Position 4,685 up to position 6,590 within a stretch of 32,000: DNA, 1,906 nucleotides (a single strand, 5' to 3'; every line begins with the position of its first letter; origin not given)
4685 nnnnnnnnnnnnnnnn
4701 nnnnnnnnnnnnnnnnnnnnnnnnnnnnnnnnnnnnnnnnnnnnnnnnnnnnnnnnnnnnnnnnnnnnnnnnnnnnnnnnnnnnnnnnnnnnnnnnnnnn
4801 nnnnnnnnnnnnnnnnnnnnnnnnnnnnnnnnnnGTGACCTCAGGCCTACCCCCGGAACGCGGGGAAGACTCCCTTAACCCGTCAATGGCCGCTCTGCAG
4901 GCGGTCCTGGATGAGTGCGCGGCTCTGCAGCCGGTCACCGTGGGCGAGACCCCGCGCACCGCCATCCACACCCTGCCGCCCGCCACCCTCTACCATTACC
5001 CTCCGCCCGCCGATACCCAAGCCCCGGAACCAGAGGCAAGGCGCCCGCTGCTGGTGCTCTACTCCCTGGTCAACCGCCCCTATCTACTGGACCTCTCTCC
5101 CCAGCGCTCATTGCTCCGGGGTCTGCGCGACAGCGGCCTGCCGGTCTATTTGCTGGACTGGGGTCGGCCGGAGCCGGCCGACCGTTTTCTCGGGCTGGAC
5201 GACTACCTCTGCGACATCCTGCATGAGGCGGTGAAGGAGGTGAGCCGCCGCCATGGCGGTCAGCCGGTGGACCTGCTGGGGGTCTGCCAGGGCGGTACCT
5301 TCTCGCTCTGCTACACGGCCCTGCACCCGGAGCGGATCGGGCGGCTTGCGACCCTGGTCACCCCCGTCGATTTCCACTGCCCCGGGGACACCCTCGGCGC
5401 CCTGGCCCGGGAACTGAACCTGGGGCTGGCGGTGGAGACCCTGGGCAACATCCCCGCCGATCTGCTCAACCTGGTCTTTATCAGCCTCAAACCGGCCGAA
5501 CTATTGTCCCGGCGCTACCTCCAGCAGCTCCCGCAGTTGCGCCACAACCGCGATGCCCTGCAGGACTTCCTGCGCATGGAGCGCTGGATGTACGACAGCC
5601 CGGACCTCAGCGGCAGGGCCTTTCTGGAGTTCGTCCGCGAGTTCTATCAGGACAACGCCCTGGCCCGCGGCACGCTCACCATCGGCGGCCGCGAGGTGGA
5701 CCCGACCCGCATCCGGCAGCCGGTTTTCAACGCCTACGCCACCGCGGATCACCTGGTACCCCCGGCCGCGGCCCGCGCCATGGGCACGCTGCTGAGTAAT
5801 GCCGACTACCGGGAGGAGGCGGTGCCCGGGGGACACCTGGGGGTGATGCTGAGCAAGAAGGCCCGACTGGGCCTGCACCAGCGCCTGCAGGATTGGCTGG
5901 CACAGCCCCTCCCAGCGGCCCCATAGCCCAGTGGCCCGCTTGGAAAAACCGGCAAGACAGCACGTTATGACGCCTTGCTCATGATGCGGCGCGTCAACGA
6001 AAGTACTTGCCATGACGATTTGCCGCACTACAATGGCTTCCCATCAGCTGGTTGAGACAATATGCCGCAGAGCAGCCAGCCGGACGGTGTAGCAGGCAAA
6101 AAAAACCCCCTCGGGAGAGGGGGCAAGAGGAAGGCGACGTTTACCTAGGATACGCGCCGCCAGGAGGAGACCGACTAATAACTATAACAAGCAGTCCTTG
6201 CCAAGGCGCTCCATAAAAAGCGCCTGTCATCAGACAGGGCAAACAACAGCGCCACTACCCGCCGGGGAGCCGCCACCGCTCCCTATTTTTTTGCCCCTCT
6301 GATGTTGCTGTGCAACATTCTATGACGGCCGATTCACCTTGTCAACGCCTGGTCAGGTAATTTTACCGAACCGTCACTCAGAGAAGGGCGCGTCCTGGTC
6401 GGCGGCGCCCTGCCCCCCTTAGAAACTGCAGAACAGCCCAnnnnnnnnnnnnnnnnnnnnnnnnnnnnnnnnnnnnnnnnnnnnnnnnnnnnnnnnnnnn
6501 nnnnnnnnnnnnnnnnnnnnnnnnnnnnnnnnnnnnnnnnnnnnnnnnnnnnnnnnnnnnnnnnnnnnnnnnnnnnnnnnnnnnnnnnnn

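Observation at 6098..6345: Operator-controlled small transcription unit (candidate sRNA) in the phasin position of the PHA locus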

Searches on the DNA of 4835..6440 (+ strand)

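Call 14: search_rna_families(source=window, start=5900, end=6440, threshold=evalue, max_evalue=10, show_alignments=2)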
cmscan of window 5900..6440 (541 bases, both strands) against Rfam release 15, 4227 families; matches with E-value up to 10: 6.
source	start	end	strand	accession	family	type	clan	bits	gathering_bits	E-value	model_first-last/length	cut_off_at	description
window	6091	6162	-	RF00519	suhB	Gene; sRNA;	CL00108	17.8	41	0.37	1-77/77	no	Makes More Granules Regulator RNA (mmgR)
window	6098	6174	-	RF02837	anti-hemB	Gene; sRNA;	-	17.4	49.5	0.16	1-81/81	no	Burkholderia RNA 7 (anti-hemB)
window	6098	6172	-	RF02278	Betaproteobacteria_toxic_sRNA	Gene; sRNA;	-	16.5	50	0.99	1-64/64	no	Betaproteobacteria toxic small RNA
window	6094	6164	-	RF02076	STnc100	Gene; sRNA;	-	15.3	47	0.57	1-206/206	no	Gammaproteobacterial sRNA STnc100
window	6213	6268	-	RF02837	anti-hemB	Gene; sRNA;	-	14.9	49.5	0.78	1-81/81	no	Burkholderia RNA 7 (anti-hemB)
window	6098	6173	-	RF02871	ncS54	Gene; sRNA;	-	13.5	43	3.3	1-79/79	no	Burkholderia sRNA 54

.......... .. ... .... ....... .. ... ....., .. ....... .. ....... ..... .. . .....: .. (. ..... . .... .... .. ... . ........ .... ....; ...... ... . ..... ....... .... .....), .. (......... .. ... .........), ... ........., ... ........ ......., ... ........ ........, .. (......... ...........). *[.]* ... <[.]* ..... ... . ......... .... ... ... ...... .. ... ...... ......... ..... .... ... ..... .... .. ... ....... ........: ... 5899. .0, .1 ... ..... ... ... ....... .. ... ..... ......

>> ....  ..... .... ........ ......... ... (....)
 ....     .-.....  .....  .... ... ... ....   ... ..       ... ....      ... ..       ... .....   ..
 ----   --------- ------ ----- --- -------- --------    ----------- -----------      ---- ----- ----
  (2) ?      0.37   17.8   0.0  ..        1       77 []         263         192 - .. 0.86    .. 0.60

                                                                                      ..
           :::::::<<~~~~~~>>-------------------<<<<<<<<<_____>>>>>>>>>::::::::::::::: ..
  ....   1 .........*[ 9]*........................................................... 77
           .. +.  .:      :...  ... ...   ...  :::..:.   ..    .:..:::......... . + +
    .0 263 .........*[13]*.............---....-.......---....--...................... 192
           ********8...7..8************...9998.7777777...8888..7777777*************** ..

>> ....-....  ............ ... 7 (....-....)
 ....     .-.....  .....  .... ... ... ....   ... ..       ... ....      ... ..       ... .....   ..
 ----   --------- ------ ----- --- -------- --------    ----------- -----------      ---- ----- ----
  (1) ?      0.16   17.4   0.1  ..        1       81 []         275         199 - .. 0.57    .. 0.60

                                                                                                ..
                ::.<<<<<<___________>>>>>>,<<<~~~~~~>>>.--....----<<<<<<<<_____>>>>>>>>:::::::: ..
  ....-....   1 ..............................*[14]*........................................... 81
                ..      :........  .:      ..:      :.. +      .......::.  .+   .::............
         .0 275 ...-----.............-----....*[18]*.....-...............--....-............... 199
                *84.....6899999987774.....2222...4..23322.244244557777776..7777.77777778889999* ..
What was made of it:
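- On MmgR / alpha-r8 (Rfam RF00519): Window 6091-6162 on the minus strand scores 17.8 bits, E 0.37 (call 14).
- Closest known: MmgR. Different: It is not homologous: 17.8 bits against a gathering score of 41, E 0.37 (call 14).
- Weak Rfam hits to CU-seed sRNAs fall on the minus strand (call 14).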

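Call 25: search_rna_families(sources=[L006, L007, L014, L017, L002, L020, L003, L005, L023], threshold=gathering)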
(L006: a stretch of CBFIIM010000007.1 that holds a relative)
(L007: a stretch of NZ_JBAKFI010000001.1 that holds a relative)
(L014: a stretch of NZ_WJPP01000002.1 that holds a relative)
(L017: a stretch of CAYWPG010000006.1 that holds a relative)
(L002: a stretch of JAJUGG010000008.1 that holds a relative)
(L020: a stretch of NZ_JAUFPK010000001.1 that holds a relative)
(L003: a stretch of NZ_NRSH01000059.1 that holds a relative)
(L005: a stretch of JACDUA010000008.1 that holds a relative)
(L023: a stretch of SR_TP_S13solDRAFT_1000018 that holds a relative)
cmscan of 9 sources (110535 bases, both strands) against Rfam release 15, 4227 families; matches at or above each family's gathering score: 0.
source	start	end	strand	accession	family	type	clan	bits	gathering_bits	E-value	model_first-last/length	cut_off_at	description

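Call 51: build_rna_model(alignment_id=A1, structure=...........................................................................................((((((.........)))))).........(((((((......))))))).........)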
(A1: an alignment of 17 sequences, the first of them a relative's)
Model R1 built from alignment A1 (17 sequences, 150 columns); structure: as given.
model positions 133; base pairs 13; branch points 1; effective number of sequences 2.44; information 0.591 bits per position. Calibrated on 0.2 Mb of random sequence (short: E-values are rough).
structure used (alignment columns):
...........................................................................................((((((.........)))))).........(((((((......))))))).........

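Call 52: search_with_rna_model(model_id=R1, sources=[window, L001, L002, L003, L004, L005, L017, L020, L023, L024, L025, L026, L027, L019, L043, L006, L007, L014, L031, L034, L036, L040], max_evalue=1, show_alignments=3)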
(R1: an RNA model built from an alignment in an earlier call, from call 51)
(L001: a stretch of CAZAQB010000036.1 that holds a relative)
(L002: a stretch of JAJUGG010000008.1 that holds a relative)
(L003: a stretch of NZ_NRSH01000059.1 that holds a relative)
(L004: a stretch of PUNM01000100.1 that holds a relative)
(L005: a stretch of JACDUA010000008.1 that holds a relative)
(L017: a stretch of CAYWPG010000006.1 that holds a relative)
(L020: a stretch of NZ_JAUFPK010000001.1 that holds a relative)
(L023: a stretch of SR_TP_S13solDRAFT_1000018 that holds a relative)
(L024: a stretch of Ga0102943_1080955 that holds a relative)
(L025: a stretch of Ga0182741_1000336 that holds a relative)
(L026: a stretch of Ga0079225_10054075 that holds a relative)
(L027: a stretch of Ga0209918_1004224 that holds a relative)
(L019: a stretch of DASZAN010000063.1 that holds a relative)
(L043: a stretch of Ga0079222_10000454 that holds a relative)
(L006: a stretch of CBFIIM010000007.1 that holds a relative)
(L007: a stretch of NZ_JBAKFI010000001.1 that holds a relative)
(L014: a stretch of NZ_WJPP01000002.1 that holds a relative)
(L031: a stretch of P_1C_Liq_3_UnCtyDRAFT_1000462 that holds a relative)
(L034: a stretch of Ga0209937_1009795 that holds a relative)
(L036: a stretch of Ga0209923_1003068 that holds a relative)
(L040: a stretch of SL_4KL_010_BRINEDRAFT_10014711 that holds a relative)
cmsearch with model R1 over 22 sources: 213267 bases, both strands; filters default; matches with E-value up to 1: 17.
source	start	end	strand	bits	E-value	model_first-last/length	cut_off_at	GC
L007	8009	8149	+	122.4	4.8e-34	1-133/133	no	0.57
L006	7083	7195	+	111.1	1e-30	1-133/133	no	0.52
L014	6908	7034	+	97.1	1.2e-26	1-133/133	no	0.47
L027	2843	3016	+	31.4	1.7e-07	1-133/133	no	0.53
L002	7090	7250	+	29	8.9e-07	1-133/133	no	0.48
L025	4340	4518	+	27.2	3e-06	1-133/133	no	0.5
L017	7140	7318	+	25.3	1.1e-05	1-133/133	no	0.5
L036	2609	2665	+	23.5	3.6e-05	1-57/133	3'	0.54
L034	2269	2329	+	22.7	6.1e-05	1-61/133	3'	0.56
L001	2154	2235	+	20.1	0.00034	1-133/133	no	0.55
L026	1417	1569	+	19.8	0.00042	18-133/133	no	0.48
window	6139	6292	+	19.2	0.00062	1-133/133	no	0.55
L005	7212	7390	+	16.9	0.003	1-133/133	no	0.54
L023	4288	4439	+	14.1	0.019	1-133/133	no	0.55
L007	8125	8141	-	12.9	0.043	109-125/133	no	0.65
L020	7028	7072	+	9.9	0.33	81-125/133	no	0.69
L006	9708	9792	-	9.7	0.39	1-133/133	no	0.6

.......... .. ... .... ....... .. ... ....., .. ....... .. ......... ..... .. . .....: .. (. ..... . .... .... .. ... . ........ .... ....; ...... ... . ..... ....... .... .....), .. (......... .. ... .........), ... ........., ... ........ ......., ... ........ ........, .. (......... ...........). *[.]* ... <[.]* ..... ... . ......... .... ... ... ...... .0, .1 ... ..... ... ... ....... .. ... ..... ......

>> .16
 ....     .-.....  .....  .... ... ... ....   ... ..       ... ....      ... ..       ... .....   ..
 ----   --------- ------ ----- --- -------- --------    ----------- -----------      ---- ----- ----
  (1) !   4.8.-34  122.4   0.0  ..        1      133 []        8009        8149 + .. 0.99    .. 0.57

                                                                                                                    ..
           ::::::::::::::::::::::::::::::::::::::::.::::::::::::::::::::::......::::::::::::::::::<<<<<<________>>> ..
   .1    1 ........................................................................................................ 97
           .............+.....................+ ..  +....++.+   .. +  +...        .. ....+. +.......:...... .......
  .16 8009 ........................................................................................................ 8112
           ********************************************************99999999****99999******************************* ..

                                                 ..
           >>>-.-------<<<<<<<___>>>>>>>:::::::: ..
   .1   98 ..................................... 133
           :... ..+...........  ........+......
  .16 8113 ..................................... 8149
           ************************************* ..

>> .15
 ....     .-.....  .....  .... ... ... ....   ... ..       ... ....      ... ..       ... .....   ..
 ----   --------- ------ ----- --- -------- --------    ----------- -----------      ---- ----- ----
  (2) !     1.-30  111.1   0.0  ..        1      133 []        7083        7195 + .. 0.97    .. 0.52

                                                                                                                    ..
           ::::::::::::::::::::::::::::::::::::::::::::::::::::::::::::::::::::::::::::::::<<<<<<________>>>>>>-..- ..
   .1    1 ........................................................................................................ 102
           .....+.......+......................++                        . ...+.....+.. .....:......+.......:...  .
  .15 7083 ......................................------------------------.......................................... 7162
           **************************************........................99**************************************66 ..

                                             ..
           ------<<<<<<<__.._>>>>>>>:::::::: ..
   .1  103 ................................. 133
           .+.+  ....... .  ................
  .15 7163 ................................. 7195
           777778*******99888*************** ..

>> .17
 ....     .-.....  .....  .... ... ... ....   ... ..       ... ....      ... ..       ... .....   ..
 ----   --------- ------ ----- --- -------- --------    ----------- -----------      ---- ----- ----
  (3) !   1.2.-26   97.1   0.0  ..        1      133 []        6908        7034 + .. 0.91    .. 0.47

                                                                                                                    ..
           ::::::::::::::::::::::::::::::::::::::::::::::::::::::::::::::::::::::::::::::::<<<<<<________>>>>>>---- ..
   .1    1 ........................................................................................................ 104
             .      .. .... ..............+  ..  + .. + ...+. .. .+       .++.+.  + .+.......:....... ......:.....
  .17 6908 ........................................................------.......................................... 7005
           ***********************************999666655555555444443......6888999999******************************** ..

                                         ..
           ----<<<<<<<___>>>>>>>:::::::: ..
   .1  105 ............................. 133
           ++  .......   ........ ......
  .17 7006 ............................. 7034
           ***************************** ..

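Call 53: search_with_rna_model(model_id=R1, sources=[window, L001, L002, L005, L017, L023, L025, L026, L027, L006, L007, L008, L009, L010, L011, L012, L013, L014, L015, L016, L018, L028, L029, L038, L041, L042], max_evalue=0.05, make_alignment=true)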
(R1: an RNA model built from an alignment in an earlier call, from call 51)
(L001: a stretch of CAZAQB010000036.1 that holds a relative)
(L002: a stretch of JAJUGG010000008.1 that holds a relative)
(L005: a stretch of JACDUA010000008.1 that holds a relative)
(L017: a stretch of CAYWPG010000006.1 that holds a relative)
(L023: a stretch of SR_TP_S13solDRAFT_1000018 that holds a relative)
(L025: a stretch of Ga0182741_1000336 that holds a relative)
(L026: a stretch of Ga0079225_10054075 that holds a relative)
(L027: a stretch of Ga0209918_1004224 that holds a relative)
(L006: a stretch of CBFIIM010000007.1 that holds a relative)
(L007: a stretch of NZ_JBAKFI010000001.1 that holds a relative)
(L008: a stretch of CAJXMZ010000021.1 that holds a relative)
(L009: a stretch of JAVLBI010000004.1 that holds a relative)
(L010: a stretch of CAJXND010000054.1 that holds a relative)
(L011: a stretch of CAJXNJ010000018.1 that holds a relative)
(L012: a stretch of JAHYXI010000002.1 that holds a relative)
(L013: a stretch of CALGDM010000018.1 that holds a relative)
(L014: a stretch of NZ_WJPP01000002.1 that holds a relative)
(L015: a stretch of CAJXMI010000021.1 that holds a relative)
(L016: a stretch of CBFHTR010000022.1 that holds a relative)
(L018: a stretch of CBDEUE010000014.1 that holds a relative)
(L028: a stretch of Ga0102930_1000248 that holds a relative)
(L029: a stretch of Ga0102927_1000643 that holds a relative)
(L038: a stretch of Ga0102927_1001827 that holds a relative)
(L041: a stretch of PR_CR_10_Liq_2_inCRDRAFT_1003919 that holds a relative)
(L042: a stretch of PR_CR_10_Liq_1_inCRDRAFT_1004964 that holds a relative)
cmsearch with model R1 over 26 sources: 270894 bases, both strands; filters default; matches with E-value up to 0.05: 30.
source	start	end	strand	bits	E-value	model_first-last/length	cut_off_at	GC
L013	7899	8039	+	123.9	2.3e-34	1-133/133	no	0.55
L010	5442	5583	+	123.3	3.3e-34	1-133/133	no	0.57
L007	8009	8149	+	122.4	6.1e-34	1-133/133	no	0.57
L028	4932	5070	+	119.1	5.6e-33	1-133/133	no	0.57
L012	7052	7192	+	115.8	5.1e-32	1-133/133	no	0.62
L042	4051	4191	+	114.9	9.6e-32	1-133/133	no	0.57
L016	6945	7054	+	114.6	1.2e-31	1-133/133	no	0.54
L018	6945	7054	+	113.5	2.5e-31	1-133/133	no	0.52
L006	7083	7195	+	111.1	1.3e-30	1-133/133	no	0.52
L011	7077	7187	+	110.1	2.5e-30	1-133/133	no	0.58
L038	4028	4157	+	109.3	4.3e-30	1-133/133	no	0.49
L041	969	1079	+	108.9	5.5e-30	1-133/133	no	0.58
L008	7028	7157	+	107.9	1.1e-29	1-133/133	no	0.52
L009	7070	7196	+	107.1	1.8e-29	1-133/133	no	0.5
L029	4084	4213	+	106.1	3.5e-29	1-133/133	no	0.55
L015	7035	7165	+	105.7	4.6e-29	1-133/133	no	0.6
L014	6908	7034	+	97.1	1.6e-26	1-133/133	no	0.47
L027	2843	3016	+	31.4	2.2e-07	1-133/133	no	0.53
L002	7090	7250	+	29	1.1e-06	1-133/133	no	0.48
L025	4340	4518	+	27.2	3.8e-06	1-133/133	no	0.5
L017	7140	7318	+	25.3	1.4e-05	1-133/133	no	0.5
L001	2154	2235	+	20.1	0.00044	1-133/133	no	0.55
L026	1417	1569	+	19.8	0.00054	18-133/133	no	0.48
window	6139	6292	+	19.2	0.00079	1-133/133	no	0.55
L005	7212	7390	+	16.9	0.0039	1-133/133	no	0.54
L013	8015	8059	-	15.8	0.0082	81-125/133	no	0.67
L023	4288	4439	+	14.1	0.024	1-133/133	no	0.55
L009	7172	7216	-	13.6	0.036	81-125/133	no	0.53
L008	7133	7149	-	13.1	0.049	109-125/133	no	0.71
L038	4133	4149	-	13.1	0.049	109-125/133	no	0.71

Alignment A5: 30 matches aligned to the model, 222 columns, each read 5' to 3' on its own strand. Consensus structure (alignment columns), stored with it:
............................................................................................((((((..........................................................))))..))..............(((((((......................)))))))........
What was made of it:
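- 6041..6292 (+): Plus-strand sRNA, about 252 nt (start inferred from the -10 hexamer). A CM built only from Spiribacter-clade sequences hits 6139-6292 on the plus strand (19.2 bits, E 6e-4) (calls 52, 53).
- The Spiribacter-only CM hits the plus strand of the window and of clade A and never the minus strand (calls 52, 53). The CM hits are plus-strand only (calls 52, 53).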

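Call 65: search_rna_families(source=L006, start=6990, end=7230, threshold=evalue, max_evalue=10)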
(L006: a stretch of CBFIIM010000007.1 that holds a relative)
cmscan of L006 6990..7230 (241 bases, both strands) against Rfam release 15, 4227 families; matches with E-value up to 10: 4.
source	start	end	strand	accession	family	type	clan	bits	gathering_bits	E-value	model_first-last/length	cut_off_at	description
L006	7137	7195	+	RF03534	sRNA71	Gene; sRNA;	-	20.4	50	0.77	1-104/104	no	Staphylococcus sRNA71 small RNA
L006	7054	7091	-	RF00186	SNORD101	Gene; snRNA; snoRNA; CD-box;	CL00074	19.9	47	0.14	1-73/73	no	Small nucleolar RNA SNORD101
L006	7114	7196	+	RF02869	ncS025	Gene; sRNA;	-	19.5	46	0.19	1-85/85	no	Burkholderia sRNA 25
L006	7108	7161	+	RF02805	PyrR207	Gene; snRNA; snoRNA; HACA-box;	-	13.8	60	4.6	1-65/65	no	Pyrobaculum sRNA 207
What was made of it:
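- On CsrB/Rsm sponge RNAs: No Rfam match, even in E-value mode (calls 14, 65).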

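Call 66: search_rna_families(source=L003, start=6880, end=7140, threshold=evalue, max_evalue=10)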
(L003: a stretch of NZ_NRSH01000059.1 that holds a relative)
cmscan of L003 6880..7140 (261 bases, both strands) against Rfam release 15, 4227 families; matches with E-value up to 10: 9.
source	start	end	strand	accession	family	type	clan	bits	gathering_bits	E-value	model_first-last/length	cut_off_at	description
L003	6932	6987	+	RF03006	M23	Gene; sRNA;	-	22.5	41.2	0.029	1-53/53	no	M23 RNA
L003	6909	7035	-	RF02837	anti-hemB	Gene; sRNA;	-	18.7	49.5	0.031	1-81/81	no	Burkholderia RNA 7 (anti-hemB)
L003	6965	7026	-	RF02278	Betaproteobacteria_toxic_sRNA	Gene; sRNA;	-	16.8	50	0.4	1-64/64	no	Betaproteobacteria toxic small RNA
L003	6958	6995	-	RF00519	suhB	Gene; sRNA;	CL00108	16.7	41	0.34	1-77/77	no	Makes More Granules Regulator RNA (mmgR)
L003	6880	6968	+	RF01444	S_pombe_snR92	Gene; snRNA; snoRNA; HACA-box;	-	14.9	80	1.2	27-144/144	5'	small nucleolar RNA snR92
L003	6965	7007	+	RF02628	Hrs1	Gene; sRNA;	-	12.8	56.4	5.4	1-74/74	no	Hfq-regulated sRNA 1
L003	6924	6990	-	RF02230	sX11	Gene; sRNA;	-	12.4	70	4.5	1-138/138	no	Proteobacterial sRNA sX11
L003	6915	6994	+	RF00566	SNORA35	Gene; snRNA; snoRNA; HACA-box;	CL00034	11.7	39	8.9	1-129/129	no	Small nucleolar RNA SNORA35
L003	7066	7082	-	RF02880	MH_s15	Gene; sRNA;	-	8.3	123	6.7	182-198/277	no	Mesorhizobail RNA 15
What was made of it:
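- On MmgR / alpha-r8 (Rfam RF00519): L003 scores 16.7 bits (call 66).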

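Call 67: build_rna_model(alignment_id=A4)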
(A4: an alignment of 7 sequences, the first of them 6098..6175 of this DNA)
Model R2 built from alignment A4 (7 sequences, 91 columns); structure: RNAalifold consensus.
model positions 78; base pairs 15; branch points 1; effective number of sequences 2.85; information 0.726 bits per position. Calibrated on 0.2 Mb of random sequence (short: E-values are rough).
structure used (alignment columns):
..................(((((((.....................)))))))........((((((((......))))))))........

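Call 68: search_with_rna_model(model_id=R2, sources=[window, L001, L002, L003, L004, L005, L017, L020, L023, L024, L025, L026, L027, L019, L043, L006, L007, L008, L009, L012, L013, L014, L015, L016, L029], max_evalue=1)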
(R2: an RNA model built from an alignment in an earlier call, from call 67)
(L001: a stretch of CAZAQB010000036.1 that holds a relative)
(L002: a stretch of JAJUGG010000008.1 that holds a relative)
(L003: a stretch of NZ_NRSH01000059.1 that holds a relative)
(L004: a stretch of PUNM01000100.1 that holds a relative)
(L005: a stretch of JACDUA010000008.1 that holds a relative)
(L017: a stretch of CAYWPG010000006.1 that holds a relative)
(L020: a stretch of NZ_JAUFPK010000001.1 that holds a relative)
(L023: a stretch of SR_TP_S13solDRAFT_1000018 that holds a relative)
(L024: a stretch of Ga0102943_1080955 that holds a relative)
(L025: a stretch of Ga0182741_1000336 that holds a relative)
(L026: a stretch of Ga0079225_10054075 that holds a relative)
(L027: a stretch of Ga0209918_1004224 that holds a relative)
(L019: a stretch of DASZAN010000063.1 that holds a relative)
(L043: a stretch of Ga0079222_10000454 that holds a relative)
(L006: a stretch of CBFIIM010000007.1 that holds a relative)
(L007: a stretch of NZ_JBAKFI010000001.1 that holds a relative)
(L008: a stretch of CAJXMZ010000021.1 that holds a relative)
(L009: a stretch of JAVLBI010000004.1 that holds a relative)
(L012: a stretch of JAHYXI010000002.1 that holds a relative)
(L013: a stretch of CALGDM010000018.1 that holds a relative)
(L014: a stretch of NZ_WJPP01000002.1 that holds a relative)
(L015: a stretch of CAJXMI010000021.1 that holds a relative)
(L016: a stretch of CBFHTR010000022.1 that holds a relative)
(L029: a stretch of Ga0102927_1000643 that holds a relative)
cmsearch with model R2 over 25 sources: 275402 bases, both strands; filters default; matches with E-value up to 1: 14.
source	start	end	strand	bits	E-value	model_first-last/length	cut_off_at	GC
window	6098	6175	-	94.2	2e-23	1-78/78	no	0.6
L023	4247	4324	-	83.6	1.7e-20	1-78/78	no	0.58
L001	2110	2188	-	80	1.6e-19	1-78/78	no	0.54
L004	7123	7208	-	74.7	4.5e-18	1-78/78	no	0.6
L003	6965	7045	-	73.1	1.2e-17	1-78/78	no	0.6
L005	7169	7238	-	58.7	1.1e-13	1-78/78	no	0.64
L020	7021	7085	-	57.7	2.1e-13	1-78/78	no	0.6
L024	1344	1376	-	33.2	1.1e-06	44-78/78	5'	0.48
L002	7062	7123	-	23.5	0.00053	1-78/78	no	0.56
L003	2715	2791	-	18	0.018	1-78/78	no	0.61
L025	4310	4372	-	16.9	0.036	1-78/78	no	0.59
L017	7080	7177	-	16.8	0.038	1-78/78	no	0.53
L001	2145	2174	+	13.5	0.31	15-43/78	no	0.53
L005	2191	2285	-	12.2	0.68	1-78/78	no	0.59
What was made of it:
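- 6098..6310 (-): Minus-strand sRNA, about 213 nt (start inferred). Its 3' domain at 6175-6098 is seed, hairpin, CU-rich spacer, terminator. CM R2 gives 94 bits here and 58-84 bits in six other loci; it is single copy in the window (call 68).
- Tried and rejected: A search for extra copies with both covariance models found none in the window (calls 52, 68).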
